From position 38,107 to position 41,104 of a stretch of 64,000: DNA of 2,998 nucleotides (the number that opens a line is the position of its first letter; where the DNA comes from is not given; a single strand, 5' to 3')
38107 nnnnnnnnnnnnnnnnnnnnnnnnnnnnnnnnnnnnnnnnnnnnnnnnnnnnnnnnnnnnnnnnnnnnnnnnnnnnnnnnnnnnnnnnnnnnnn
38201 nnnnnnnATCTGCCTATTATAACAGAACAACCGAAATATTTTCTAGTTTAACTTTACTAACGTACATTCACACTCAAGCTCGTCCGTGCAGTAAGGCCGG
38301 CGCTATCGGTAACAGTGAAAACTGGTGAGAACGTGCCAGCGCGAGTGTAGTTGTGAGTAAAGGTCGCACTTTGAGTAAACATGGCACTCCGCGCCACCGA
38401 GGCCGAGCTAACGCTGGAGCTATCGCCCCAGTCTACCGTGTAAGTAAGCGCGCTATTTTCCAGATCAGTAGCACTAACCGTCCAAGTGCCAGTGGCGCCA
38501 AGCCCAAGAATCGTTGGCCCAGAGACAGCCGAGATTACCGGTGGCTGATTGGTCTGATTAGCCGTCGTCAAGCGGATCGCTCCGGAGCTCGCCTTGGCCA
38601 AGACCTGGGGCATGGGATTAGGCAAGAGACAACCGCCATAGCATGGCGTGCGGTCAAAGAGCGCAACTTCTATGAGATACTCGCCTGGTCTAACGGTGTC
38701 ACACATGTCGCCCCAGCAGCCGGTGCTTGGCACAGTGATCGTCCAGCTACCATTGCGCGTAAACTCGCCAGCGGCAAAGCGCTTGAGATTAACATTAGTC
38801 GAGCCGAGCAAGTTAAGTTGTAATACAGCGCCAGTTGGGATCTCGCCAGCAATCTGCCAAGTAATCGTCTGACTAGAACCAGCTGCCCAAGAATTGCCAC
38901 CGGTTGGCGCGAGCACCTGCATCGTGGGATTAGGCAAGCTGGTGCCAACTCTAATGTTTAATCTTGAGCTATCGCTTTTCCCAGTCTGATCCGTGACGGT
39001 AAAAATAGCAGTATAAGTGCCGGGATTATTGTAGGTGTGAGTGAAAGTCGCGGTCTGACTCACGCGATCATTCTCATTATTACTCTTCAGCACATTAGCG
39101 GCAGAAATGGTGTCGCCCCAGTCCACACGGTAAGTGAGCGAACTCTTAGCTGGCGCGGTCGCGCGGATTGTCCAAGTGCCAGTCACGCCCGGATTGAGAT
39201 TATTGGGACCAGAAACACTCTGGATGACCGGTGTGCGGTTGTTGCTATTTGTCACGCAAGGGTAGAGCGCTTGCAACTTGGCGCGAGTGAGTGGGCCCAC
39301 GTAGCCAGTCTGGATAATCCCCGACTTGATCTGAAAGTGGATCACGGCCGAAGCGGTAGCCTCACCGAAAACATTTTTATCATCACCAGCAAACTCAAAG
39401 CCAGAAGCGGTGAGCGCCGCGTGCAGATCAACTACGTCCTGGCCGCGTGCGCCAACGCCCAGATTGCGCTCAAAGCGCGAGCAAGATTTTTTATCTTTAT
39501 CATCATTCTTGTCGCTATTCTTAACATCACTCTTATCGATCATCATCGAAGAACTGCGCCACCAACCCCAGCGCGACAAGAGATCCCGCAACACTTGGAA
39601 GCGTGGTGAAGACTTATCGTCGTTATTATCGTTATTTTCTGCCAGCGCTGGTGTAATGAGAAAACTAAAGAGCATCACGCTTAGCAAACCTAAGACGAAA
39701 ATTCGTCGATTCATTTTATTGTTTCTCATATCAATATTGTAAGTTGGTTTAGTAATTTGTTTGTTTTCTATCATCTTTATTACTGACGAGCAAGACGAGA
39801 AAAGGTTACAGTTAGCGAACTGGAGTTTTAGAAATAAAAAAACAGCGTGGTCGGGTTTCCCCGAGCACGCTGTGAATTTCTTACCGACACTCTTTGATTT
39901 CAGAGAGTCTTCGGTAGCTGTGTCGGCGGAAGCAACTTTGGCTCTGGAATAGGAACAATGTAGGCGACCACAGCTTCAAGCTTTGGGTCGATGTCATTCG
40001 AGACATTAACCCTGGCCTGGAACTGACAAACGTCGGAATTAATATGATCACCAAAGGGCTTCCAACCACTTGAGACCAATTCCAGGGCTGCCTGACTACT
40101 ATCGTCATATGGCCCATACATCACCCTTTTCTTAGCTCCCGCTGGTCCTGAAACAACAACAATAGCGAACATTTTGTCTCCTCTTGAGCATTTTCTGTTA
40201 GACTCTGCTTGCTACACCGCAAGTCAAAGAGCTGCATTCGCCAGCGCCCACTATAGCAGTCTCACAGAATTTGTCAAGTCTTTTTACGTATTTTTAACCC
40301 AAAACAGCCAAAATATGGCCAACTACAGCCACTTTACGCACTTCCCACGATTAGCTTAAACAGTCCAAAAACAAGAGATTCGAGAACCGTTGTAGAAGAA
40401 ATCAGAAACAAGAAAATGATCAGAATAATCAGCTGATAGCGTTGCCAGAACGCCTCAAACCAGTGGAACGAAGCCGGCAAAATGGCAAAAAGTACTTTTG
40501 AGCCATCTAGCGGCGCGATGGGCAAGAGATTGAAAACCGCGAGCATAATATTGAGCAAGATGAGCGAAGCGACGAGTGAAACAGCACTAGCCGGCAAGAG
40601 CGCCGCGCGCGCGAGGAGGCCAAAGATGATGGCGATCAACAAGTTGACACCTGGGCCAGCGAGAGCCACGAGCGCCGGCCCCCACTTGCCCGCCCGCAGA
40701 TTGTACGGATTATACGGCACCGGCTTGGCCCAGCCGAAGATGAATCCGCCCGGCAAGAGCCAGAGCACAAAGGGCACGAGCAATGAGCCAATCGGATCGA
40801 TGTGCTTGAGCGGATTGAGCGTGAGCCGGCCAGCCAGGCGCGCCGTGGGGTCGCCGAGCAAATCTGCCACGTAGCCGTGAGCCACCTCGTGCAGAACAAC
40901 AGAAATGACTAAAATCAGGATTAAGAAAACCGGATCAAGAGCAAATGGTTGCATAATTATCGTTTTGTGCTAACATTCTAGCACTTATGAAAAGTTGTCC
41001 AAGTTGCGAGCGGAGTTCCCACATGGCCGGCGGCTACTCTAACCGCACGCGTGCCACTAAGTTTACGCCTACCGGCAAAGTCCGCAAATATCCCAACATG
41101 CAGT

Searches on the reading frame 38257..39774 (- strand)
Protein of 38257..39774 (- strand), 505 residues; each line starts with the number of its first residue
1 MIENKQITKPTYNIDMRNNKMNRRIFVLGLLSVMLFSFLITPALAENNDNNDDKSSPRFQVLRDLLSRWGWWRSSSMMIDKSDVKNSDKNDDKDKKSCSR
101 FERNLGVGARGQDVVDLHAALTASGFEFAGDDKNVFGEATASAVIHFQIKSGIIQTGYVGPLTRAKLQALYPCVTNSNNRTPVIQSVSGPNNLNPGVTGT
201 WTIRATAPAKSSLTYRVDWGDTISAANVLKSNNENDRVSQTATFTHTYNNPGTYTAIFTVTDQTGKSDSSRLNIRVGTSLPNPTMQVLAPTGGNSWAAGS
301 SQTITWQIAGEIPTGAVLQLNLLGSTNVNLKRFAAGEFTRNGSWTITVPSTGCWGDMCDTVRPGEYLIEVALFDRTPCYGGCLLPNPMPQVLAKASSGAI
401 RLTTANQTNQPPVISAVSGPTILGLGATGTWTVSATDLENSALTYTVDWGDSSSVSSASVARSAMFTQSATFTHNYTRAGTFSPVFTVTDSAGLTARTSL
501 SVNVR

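Call 9: search_protein_families(library=pfam, proteins=[window:38257-39774:-], max_evalue=0.01)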
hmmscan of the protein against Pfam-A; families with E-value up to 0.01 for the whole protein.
window:38257-39774:- (505 aa): 8 families
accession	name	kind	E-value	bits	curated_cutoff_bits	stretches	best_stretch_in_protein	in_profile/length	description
PF18911.6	PKD_4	-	1.3e-16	60.9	27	2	179-274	1-83/85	PKD domain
PF01471.23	PG_binding_1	-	3.1e-09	37.3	23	1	110-167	1-57/57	Putative peptidoglycan binding domain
PF00801.26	PKD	-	1.5e-08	34.9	23.5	1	234-270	48-75/80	PKD domain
PF17963.7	Big_9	-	0.0002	22.6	23.6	0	409-502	1-88/89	Bacterial Ig domain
PF22352.2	K319L-like_PKD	-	0.00071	20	27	0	236-276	46-84/84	K319L-like, PKD domain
PF19077.6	Big_13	-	0.0021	19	27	0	238-276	60-100/102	Bacterial Ig-like domain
PF23473.1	LysM3_LYK4_5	-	0.0022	18.4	29.3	0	213-225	3-15/48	LYK4/5 LysM3 domain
PF10342.15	Kre9_KNH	-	0.0033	18.6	24.6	0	290-351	2-64/94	Kre9/KNH-like N-terminal Ig-like domain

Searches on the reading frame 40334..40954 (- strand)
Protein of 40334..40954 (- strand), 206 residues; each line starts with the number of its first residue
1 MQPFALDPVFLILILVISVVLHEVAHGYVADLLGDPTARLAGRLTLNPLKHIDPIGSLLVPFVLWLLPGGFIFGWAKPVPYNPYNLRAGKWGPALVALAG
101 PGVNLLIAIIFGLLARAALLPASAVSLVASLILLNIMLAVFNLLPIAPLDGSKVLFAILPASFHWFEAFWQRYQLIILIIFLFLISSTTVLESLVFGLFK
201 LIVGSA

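Call 9: search_protein_families(library=pfam, proteins=[window:40334-40954:-], max_evalue=0.01)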
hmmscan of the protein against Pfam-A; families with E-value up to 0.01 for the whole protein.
window:40334-40954:- (206 aa): 1 family
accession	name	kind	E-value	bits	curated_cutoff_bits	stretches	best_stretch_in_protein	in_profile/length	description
PF02163.28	Peptidase_M50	-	2.6e-14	53.6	27.2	2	120-179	155-219/221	Peptidase family M50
